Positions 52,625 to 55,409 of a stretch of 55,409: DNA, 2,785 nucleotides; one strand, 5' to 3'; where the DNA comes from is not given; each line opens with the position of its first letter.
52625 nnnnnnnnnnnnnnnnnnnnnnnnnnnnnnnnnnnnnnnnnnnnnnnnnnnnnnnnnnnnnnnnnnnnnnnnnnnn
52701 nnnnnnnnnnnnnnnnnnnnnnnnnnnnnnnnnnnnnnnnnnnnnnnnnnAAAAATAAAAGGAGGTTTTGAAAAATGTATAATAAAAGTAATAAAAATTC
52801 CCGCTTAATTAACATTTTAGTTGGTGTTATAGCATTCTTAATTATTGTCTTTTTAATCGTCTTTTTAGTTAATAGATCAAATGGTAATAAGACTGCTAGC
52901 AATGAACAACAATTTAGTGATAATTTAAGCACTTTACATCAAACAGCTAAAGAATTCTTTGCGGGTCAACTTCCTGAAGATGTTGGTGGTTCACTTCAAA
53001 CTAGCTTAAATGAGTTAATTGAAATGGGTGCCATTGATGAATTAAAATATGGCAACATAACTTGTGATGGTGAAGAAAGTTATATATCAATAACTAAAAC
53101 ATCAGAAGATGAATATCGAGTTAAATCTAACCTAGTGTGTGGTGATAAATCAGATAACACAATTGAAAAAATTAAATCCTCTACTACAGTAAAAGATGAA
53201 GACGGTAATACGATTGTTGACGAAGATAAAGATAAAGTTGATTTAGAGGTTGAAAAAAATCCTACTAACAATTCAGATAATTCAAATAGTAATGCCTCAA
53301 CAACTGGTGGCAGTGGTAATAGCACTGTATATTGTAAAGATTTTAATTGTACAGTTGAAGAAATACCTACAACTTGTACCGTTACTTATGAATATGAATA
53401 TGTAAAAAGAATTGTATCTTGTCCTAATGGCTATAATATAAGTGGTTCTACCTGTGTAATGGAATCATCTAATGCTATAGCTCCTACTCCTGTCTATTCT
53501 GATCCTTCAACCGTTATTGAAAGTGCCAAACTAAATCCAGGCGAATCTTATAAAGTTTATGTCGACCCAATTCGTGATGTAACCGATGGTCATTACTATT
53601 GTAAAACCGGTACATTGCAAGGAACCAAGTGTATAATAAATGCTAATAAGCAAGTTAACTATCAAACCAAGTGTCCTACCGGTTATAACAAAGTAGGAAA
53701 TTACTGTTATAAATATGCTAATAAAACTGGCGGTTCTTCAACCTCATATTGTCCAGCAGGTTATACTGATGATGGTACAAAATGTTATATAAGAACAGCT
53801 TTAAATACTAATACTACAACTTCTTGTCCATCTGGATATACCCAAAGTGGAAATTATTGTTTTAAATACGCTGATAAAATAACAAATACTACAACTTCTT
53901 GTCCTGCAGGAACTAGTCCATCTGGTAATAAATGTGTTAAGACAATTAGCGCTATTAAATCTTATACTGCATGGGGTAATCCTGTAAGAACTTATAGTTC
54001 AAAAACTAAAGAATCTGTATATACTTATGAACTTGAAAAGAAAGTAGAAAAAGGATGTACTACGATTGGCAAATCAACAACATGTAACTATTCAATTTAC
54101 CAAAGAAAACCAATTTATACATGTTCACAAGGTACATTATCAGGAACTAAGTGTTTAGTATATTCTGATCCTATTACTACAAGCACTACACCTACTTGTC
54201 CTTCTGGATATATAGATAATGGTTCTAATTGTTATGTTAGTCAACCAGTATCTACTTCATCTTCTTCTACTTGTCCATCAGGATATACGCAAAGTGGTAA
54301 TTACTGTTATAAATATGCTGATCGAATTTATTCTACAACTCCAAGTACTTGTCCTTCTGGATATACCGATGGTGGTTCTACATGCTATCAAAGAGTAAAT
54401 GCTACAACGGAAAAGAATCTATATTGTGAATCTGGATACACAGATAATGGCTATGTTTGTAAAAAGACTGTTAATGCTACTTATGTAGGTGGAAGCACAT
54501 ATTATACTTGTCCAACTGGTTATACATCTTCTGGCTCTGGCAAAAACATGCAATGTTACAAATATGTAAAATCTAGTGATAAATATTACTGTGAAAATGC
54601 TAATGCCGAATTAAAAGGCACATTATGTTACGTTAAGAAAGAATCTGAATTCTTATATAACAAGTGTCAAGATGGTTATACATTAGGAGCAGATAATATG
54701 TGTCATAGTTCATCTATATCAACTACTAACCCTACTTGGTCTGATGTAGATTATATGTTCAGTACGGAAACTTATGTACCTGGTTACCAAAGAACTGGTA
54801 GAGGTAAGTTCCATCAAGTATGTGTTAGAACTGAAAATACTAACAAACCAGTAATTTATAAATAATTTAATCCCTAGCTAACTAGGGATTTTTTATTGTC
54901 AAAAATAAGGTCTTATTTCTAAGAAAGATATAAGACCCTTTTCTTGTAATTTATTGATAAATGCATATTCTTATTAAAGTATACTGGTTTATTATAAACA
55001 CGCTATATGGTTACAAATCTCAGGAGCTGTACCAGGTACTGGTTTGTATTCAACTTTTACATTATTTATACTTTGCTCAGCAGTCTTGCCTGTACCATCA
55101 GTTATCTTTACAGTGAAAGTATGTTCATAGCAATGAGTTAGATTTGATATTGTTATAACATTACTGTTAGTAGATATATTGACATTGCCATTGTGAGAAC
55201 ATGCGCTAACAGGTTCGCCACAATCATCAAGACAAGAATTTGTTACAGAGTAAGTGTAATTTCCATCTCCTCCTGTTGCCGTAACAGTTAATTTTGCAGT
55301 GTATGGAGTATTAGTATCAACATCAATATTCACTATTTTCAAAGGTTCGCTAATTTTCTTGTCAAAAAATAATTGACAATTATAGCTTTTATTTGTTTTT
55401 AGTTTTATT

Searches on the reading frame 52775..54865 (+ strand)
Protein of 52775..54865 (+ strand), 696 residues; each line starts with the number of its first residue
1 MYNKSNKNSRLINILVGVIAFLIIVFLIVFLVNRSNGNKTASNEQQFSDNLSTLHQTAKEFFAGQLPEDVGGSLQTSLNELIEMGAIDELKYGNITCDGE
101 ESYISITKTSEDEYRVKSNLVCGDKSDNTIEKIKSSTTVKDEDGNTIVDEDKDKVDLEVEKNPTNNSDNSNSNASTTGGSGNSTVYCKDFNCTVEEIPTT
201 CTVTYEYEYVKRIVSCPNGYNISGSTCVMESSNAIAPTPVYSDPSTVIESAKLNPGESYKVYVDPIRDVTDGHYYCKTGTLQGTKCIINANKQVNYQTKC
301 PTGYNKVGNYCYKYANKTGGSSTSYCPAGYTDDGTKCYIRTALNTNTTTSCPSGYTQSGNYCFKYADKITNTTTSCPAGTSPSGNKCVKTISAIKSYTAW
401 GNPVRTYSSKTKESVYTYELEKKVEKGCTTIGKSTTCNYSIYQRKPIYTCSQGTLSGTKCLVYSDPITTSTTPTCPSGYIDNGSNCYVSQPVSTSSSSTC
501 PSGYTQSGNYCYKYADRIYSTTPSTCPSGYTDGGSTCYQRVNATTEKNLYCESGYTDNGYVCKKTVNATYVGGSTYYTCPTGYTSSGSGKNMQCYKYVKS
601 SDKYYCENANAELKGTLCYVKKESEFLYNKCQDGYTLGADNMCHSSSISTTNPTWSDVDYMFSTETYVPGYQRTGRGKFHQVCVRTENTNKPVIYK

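Call 20: search_protein_families(library=pfam, proteins=[window:52775-54865:+], max_evalue=0.01)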
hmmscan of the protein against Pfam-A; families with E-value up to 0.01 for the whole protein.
window:52775-54865:+ (696 aa): 1 family
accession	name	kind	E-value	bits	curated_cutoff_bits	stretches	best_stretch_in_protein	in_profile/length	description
PF15183.11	MRAP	-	0.0097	16.3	27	1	4-50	32-78/89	Melanocortin-2 receptor accessory protein family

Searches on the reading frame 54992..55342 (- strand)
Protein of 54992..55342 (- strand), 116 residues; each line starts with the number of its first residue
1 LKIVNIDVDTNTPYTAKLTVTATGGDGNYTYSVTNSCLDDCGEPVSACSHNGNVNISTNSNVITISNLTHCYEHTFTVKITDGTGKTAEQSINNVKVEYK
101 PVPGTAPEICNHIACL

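Call 20: search_protein_families(library=pfam, proteins=[window:54992-55342:-], max_evalue=0.01)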
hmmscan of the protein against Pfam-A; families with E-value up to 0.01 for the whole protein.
window:54992-55342:- (116 aa): 4 families
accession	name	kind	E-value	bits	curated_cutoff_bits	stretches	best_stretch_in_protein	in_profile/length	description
PF13573.12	SprB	-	7.1e-05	22.8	28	1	17-35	16-34/37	SprB repeat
PF22352.2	K319L-like_PKD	-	0.00019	21.8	27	0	53-93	41-81/84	K319L-like, PKD domain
PF17963.7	Big_9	-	0.0019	19.5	23.6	1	7-93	12-87/89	Bacterial Ig domain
PF19454.4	DUF5992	-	0.0086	16.5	23.8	0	56-94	21-58/106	Family of unknown function (DUF5992)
